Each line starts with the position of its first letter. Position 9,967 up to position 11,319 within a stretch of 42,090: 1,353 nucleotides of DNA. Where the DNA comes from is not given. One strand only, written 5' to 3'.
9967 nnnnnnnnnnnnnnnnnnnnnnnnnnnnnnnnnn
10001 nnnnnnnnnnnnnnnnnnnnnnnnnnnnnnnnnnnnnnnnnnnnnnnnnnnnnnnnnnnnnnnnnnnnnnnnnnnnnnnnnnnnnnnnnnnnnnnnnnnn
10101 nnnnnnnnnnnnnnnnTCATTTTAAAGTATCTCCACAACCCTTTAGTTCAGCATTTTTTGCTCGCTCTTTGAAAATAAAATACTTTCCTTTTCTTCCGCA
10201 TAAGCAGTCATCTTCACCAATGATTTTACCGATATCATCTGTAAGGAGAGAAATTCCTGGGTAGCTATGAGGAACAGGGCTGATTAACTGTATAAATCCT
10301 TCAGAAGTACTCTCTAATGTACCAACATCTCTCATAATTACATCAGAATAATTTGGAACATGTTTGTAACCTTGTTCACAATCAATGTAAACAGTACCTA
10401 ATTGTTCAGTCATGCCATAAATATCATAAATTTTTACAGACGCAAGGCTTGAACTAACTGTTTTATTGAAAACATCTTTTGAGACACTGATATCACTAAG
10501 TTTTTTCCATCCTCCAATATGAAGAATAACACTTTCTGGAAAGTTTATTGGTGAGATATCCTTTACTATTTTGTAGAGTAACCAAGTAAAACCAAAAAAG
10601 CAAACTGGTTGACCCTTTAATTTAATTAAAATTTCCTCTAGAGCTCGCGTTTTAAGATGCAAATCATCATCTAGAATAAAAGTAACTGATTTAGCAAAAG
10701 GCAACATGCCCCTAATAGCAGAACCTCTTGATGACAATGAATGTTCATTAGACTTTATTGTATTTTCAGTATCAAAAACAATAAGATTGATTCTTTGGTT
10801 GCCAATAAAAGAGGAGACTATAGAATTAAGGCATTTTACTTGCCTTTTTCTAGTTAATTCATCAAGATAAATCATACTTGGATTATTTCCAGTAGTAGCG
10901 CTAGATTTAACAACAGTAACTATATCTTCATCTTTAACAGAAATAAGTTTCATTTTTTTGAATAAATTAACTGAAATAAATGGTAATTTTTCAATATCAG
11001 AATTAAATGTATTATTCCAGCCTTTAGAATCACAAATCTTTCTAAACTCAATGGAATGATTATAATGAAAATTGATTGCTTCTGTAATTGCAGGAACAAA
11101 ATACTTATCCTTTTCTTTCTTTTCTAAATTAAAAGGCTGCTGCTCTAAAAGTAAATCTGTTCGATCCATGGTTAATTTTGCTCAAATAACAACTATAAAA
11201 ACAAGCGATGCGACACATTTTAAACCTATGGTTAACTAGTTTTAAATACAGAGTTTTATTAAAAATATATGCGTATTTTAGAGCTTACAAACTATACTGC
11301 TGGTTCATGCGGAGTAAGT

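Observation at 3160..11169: Nine-gene overlapped operon for a carrier-protein-dependent, LuxE/LuxC-type acyl decoration of an amino sugar, inside an archaeal glycosylation island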

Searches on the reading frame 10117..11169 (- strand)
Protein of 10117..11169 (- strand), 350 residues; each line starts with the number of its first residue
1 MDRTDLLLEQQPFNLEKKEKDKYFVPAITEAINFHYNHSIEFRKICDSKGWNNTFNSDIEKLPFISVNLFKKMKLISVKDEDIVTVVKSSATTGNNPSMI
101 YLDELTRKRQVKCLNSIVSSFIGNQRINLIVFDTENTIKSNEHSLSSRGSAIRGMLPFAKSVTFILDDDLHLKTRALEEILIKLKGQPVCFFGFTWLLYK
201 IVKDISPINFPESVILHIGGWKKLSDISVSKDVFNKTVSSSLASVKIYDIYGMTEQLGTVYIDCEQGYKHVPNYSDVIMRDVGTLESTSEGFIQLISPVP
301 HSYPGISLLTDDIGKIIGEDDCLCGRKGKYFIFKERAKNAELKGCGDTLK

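Call 4: search_protein_families(library=pfam, proteins=[window:10117-11169:-], max_evalue=0.01)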
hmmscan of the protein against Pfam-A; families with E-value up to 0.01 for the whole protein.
window:10117-11169:- (350 aa): 1 family
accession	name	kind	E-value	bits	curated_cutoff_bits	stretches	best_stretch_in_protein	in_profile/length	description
PF04443.18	LuxE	-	8e-64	216.4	24.9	1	4-349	18-386/391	Acyl-protein synthetase, LuxE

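Call 5: search_protein_families(library=ncbifam, proteins=[window:10117-11169:-], max_evalue=0.001)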
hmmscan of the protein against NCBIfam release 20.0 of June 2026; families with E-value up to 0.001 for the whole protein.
window:10117-11169:- (350 aa): 2 families
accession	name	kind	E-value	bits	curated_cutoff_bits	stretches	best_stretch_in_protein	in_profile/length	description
NF052244.1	LCFA_lig_LuxE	equivalog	1.5e-22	80.1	550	1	5-346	14-359/367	long-chain-fatty-acid--protein ligase LuxE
NF045666.1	DVU1553_fam_AMP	equivalog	1.9e-05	23.9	300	1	15-327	18-320/331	DVU_1553 family AMP-dependent CoA ligase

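Call 15: find_homologous_proteins(query=window:10117-11169:-, max_evalue=1e-10)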
Query window:10117-11169:- (350 aa): 362 proteins with E <= 1e-10 among 2163 candidates; the best 120 are listed.
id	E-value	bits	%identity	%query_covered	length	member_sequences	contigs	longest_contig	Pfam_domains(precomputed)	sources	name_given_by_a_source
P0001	1.7e-232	788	100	100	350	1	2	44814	PF04443.18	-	-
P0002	1.1e-211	720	90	100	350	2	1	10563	PF04443.18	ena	-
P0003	2.2e-148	512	63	100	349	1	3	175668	PF04443.18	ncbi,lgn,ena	ncbi:MAG: acyl-protein synthetase [Nanoarchaeota archaeon]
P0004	9.4e-148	510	63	100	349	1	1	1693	PF04443.18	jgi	jgi:phenylacetate-coenzyme A ligase PaaK-like adenylate-forming protein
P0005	4.6e-128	445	57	100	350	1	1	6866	PF04443.18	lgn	-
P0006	7.1e-117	408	54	99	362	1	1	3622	PF04443.18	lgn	-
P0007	2.4e-112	393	52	99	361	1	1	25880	PF04443.18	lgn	-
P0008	4.9e-111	389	50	100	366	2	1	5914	PF04443.18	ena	-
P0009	1.8e-108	381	49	98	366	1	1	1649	PF04443.18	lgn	-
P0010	3.4e-108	380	48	100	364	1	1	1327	PF04443.18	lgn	-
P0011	4.3e-108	379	51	99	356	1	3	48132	PF04443.18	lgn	-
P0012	5.2e-108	379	48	98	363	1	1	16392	PF04443.18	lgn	-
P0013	1.2e-107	378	48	98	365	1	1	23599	PF04443.18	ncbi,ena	-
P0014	1.9e-107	377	51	99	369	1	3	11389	PF04443.18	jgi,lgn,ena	-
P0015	3.7e-107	376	50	100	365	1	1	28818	PF04443.18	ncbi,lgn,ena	-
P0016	7.4e-107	375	50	100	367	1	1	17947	PF04443.18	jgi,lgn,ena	-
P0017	8.0e-107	375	48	99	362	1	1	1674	PF04443.18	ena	-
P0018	1.7e-106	374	49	99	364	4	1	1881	PF04443.18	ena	-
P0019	2.1e-106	374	49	100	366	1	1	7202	PF04443.18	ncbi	-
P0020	6.7e-106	372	48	99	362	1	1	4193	PF04443.18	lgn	-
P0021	7.1e-106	372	49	100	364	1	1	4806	PF04443.18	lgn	-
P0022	1.0e-105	372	49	99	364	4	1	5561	PF04443.18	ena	-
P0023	1.0e-105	372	47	99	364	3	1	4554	PF04443.18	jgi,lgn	-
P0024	1.5e-105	371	49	99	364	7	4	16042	PF04443.18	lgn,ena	-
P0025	1.6e-105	371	50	100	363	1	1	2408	PF04443.18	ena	-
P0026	2.0e-105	371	50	100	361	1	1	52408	PF04443.18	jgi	jgi:phenylacetate-coenzyme A ligase PaaK-like adenylate-forming protein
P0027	2.1e-105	371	49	99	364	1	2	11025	PF04443.18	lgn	-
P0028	3.8e-105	370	48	99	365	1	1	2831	PF04443.18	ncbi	-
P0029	4.3e-105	370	50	98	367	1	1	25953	PF04443.18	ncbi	ncbi:MAG: hypothetical protein ABIH99_04480 [Candidatus Micrarchaeota archaeon]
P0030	7.7e-105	369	48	98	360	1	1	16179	PF04443.18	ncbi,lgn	-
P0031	9.9e-105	368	46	100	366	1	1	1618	PF04443.18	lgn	-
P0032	1.2e-104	368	50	99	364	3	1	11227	PF04443.18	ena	-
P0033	2.3e-104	367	48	100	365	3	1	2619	PF04443.18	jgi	jgi:phenylacetate-coenzyme A ligase PaaK-like adenylate-forming protein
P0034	3.8e-104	366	50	99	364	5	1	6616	PF04443.18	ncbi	-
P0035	5.5e-104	366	50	99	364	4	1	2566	PF04443.18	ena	-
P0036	6.2e-104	366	48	100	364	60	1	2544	PF04443.18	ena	-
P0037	6.6e-104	366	48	99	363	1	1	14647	PF04443.18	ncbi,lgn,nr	ncbi:MAG: GH3 auxin-responsive promoter family protein [Nanoarchaeota archaeon]|nr:GH3 auxin-respons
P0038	6.7e-104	366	49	98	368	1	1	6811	PF04443.18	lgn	-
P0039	8.0e-104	365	48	98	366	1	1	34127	PF04443.18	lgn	-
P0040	8.9e-104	365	49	98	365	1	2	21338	PF04443.18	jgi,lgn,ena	-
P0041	9.4e-104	365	51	100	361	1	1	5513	PF04443.18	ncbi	-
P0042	1.1e-103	365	47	99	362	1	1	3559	PF04443.18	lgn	-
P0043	1.2e-103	365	50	99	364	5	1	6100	PF04443.18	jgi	jgi:phenylacetate-coenzyme A ligase PaaK-like adenylate-forming protein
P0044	1.3e-103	365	49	99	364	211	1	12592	PF04443.18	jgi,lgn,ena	-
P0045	1.7e-103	364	48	99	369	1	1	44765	PF04443.18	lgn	-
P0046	2.3e-103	364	50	98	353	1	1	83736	PF04443.18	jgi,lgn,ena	-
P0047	2.5e-103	364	47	99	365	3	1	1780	PF04443.18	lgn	-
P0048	2.7e-103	364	53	91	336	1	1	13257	PF04443.18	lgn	-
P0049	3.2e-103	363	48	98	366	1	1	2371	PF04443.18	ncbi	-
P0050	4.0e-103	363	50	100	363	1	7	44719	PF04443.18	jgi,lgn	jgi:hypothetical protein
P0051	1.2e-102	362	48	100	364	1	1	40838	PF04443.18,PF00501.35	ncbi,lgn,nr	ncbi:MAG: acyl-protein synthetase [Candidatus Aenigmarchaeota archaeon]|nr:acyl-protein synthetase [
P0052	1.2e-102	362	50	100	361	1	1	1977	PF04443.18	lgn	-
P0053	1.7e-102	361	46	99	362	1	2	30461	PF04443.18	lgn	-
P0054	2.5e-102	361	49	98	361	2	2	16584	PF04443.18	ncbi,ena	-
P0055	2.9e-102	360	47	100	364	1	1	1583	PF04443.18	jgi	jgi:phenylacetate-coenzyme A ligase PaaK-like adenylate-forming protein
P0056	3.8e-102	360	48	98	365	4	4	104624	PF04443.18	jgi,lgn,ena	-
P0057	4.4e-102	360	46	98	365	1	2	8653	PF04443.18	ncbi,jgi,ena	ncbi:MAG: acyl-protein synthetase [Candidatus Shapirobacteria bacterium]|jgi:phenylacetate-coenzyme 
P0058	5.2e-102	359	45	99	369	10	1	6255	PF04443.18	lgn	-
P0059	7.5e-102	359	48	99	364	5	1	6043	PF04443.18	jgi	-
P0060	9.5e-102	359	48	99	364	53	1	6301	PF04443.18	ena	-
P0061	1.0e-101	359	48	98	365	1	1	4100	PF04443.18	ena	-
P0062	1.0e-101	359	47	100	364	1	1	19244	PF04443.18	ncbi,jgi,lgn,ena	-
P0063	1.3e-101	358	47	100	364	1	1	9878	PF04443.18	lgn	-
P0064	1.8e-101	358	50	100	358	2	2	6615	PF04443.18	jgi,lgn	jgi:hypothetical protein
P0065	2.1e-101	358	48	99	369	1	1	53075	PF04443.18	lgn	-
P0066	2.3e-101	357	47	99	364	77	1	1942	PF04443.18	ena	-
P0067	2.8e-101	357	50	98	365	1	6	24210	PF04443.18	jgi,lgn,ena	-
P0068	4.3e-101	356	48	98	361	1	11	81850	PF04443.18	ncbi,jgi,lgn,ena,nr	ncbi:TPA: acyl-protein synthetase [Patescibacteria group bacterium]|nr:MAG: Acyl-protein synthetase-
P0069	7.2e-101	356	47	100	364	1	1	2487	PF04443.18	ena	-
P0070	7.5e-101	356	49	97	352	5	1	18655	PF04443.18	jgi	jgi:phenylacetate-coenzyme A ligase PaaK-like adenylate-forming protein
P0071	1.0e-100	355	48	99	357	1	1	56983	PF04443.18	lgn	-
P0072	1.2e-100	355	48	98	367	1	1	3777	PF04443.18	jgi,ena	-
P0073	1.4e-100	355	46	99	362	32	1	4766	PF04443.18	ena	-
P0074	2.3e-100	354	48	99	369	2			PF04443.18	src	-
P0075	2.5e-100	354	48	98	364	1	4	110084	PF04443.18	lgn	-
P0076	4.3e-100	353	47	98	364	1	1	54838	PF04443.18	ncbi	-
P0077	6.6e-100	353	47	100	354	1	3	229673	PF04443.18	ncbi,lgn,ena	-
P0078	8.6e-100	352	48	99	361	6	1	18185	PF04443.18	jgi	jgi:phenylacetate-coenzyme A ligase PaaK-like adenylate-forming protein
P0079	8.7e-100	352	48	98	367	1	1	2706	PF04443.18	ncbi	-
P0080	8.8e-100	352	47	98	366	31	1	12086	PF04443.18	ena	-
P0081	1.0e-99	352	49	99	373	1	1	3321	PF04443.18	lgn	-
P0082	1.2e-99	352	46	98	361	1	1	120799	PF04443.18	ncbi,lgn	-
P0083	2.4e-99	351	46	99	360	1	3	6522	PF04443.18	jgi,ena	-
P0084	2.5e-99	351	46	99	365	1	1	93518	PF04443.18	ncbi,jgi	-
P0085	2.7e-99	351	50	99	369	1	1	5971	PF04443.18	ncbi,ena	-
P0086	3.0e-99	350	46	100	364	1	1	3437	PF04443.18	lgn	-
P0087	3.5e-99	350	47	100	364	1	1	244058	PF04443.18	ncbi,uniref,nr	ncbi:hypothetical protein A2160_02585 [Candidatus Beckwithbacteria bacterium RBG_13_42_9]|uniref:Acy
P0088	5.1e-99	350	49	99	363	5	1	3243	PF04443.18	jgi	-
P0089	1.7e-98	348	47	98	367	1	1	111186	PF04443.18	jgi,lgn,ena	-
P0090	2.1e-98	348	48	99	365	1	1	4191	PF04443.18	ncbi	-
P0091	2.2e-98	348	45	98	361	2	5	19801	PF04443.18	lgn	-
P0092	2.3e-98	348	46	100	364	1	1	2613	PF04443.18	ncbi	-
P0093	2.5e-98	347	47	99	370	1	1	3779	PF04443.18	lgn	-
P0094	2.7e-98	347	46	98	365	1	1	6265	PF04443.18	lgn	-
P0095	3.2e-98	347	45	99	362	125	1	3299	PF04443.18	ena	-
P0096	4.8e-98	346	46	98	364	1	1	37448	PF04443.18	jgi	jgi:hypothetical protein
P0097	5.6e-98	346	49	98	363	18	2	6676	PF04443.18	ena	-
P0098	6.4e-98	346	45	100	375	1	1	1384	PF04443.18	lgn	-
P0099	6.9e-98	346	47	98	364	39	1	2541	PF04443.18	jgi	jgi:hypothetical protein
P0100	8.0e-98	346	46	100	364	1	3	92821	PF04443.18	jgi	jgi:phenylacetate-coenzyme A ligase PaaK-like adenylate-forming protein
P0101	8.2e-98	346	46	99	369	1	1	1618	PF04443.18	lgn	-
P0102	1.1e-97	345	46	100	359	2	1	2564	PF04443.18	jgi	jgi:hypothetical protein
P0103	1.6e-97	345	49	100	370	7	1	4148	PF04443.18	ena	-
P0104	1.9e-97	345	47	99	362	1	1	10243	PF04443.18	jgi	jgi:hypothetical protein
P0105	1.9e-97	344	47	98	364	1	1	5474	PF04443.18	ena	-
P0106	2.1e-97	344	46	98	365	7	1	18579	PF04443.18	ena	-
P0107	2.1e-97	344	45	99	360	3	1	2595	PF04443.18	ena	-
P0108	2.1e-97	344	48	99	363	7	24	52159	PF04443.18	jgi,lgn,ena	jgi:hypothetical protein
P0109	3.7e-97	344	47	98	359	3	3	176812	PF04443.18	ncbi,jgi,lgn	-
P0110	6.5e-97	343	45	99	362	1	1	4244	PF04443.18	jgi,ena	-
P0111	6.9e-97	343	47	98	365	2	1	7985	PF04443.18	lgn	-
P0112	7.8e-97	342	47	98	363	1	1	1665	PF04443.18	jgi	-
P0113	8.7e-97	342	48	98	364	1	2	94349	PF04443.18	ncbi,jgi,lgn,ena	-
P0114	8.7e-97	342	48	98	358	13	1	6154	PF04443.18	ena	-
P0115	9.7e-97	342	50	98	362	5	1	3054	PF04443.18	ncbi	-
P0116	1.0e-96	342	47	100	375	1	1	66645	PF04443.18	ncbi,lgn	-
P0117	1.2e-96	342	46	100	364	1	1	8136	PF04443.18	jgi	jgi:phenylacetate-coenzyme A ligase PaaK-like adenylate-forming protein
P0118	1.4e-96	342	47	98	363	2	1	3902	PF04443.18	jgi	-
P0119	1.6e-96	341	46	98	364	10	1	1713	PF04443.18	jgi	-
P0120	2.2e-96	341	48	99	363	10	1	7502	PF04443.18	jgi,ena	-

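Call 16: find_encoding_contigs(protein=P0003, flank=10000, max_places=2)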
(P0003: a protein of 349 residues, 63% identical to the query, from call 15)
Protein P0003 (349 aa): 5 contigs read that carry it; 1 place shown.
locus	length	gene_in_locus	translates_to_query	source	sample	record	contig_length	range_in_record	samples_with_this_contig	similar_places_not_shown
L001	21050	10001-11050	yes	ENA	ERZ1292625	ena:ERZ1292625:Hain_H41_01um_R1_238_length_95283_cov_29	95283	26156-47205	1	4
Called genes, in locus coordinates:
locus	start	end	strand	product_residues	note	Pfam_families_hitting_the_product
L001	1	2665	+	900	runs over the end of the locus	PF02516:STT3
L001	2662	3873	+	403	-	PF01943:Polysacc_synt, PF13440:Polysacc_synt_3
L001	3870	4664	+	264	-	PF00535:Glycos_transf_2, PF13641:Glyco_tranf_2_3 (weak)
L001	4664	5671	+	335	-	PF00535:Glycos_transf_2, PF10111:Glyco_tranf_2_2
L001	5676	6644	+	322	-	PF00535:Glycos_transf_2, PF10111:Glyco_tranf_2_2 (weak), PF13641:Glyco_tranf_2_3 (weak)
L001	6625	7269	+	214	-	PF13489:Methyltransf_23, PF01209:Ubie_methyltran (weak), PF08241:Methyltransf_11, PF08242:Methyltransf_12 (weak), PF13649:Methyltransf_25, PF13847:Methyltransf_31 (weak)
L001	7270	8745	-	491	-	PF13231:PMT_2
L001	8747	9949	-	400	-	PF13439:Glyco_transf_4, PF13579:Glyco_trans_4_4, PF00534:Glycos_transf_1, PF13692:Glyco_trans_1_4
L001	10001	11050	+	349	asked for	PF04443:LuxE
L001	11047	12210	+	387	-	PF05893:LuxC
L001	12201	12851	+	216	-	-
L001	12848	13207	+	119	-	PF01648:ACPS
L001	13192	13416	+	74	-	-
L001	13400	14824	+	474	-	PF00501:AMP-binding, PF13193:AMP-binding_C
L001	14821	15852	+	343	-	PF00465:Fe-ADH, PF13685:Fe-ADH_2, PF25137:ADH_Fe_C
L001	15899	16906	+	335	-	PF01408:GFO_IDH_MocA, PF03447:NAD_binding_3 (faint), PF02894:GFO_IDH_MocA_C, PF22725:GFO_IDH_MocA_C3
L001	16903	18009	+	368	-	PF01041:DegT_DnrJ_EryC1, PF00266:Aminotran_5 (faint), PF01053:Cys_Met_Meta_PP (weak)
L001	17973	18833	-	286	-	PF00535:Glycos_transf_2, PF13641:Glyco_tranf_2_3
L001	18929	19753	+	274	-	-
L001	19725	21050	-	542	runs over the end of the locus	PF13524:Glyco_trans_1_2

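Call 17: find_encoding_contigs(protein=P0051, flank=10000, max_places=2)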
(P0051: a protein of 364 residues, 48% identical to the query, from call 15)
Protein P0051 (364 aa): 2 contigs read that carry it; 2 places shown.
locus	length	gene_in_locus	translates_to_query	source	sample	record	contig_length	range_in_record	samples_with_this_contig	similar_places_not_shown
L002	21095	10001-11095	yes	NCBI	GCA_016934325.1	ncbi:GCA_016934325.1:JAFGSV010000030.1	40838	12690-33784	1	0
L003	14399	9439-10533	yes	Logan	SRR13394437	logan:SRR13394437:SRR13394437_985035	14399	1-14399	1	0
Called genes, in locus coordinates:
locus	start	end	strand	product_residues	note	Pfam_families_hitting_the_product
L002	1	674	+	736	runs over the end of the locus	PF02516:STT3, PF13231:PMT_2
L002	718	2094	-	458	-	PF02310:B12-binding, PF04055:Radical_SAM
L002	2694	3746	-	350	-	PF00953:Glycos_transf_4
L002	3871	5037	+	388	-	PF04015:DUF362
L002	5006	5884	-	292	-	-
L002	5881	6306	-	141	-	PF01037:AsnC_trans_reg (weak)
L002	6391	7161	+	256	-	PF25084:LbH_EIF2B (faint), PF25087:GMPPB_C, PF00132:Hexapep, PF14602:Hexapep_2 (weak)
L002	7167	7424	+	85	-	PF00550:PP-binding (weak)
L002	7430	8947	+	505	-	PF00501:AMP-binding, PF13193:AMP-binding_C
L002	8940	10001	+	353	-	PF00465:Fe-ADH, PF13685:Fe-ADH_2, PF25137:ADH_Fe_C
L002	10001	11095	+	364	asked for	PF04443:LuxE, PF00501:AMP-binding (weak)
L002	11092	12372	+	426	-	PF05893:LuxC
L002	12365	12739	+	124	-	PF01648:ACPS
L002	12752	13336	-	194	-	PF25084:LbH_EIF2B (weak), PF25087:GMPPB_C (faint), PF00132:Hexapep, PF14602:Hexapep_2 (faint), PF00132:Hexapep (weak)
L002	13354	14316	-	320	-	PF01408:GFO_IDH_MocA, PF22725:GFO_IDH_MocA_C3, PF02894:GFO_IDH_MocA_C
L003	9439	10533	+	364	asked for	PF04443:LuxE, PF00501:AMP-binding (weak)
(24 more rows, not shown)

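Call 18: find_encoding_contigs(protein=P0087, flank=10000, max_places=2)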
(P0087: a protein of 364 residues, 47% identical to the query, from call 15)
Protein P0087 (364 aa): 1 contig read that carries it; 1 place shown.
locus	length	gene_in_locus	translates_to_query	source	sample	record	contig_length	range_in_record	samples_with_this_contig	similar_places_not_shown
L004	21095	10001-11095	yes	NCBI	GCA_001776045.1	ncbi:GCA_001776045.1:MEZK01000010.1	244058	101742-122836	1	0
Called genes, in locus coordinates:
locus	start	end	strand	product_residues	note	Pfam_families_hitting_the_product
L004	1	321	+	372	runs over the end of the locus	PF00155:Aminotran_1_2, PF01041:DegT_DnrJ_EryC1, PF01212:Beta_elim_lyase (faint)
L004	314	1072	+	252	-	PF01261:AP_endonuc_2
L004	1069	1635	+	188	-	PF13302:Acetyltransf_3, PF13420:Acetyltransf_4 (weak), PF00583:Acetyltransf_1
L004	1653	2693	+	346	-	PF03102:NeuB, PF08666:SAF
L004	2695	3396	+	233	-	PF02348:CTP_transf_3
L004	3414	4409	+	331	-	PF01408:GFO_IDH_MocA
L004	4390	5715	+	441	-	PF00155:Aminotran_1_2 (faint), PF01041:DegT_DnrJ_EryC1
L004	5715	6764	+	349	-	-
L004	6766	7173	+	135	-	PF01648:ACPS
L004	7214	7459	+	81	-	-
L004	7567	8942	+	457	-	PF00501:AMP-binding, PF13193:AMP-binding_C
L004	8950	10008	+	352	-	PF00465:Fe-ADH, PF13685:Fe-ADH_2, PF25137:ADH_Fe_C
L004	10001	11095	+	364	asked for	PF04443:LuxE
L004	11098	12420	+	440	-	PF05893:LuxC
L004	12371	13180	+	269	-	PF02522:Antibiotic_NAT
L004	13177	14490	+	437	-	PF16254:DUF4910, PF09940:DUF2172, PF16221:HTH_47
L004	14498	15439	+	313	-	PF13480:Acetyltransf_6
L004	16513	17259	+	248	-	PF01209:Ubie_methyltran, PF05401:NodS, PF06325:PrmA, PF13489:Methyltransf_23, PF13847:Methyltransf_31, PF08241:Methyltransf_11, PF08242:Methyltransf_12, PF13649:Methyltransf_25, +4 more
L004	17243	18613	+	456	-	-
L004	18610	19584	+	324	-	PF00288:GHMP_kinases_N, PF08544:GHMP_kinases_C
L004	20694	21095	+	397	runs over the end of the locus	PF00483:NTP_transferase, PF12804:NTP_transf_3 (weak), PF00702:Hydrolase, PF13419:HAD_2, PF08645:PNK3P, PF13242:Hydrolase_like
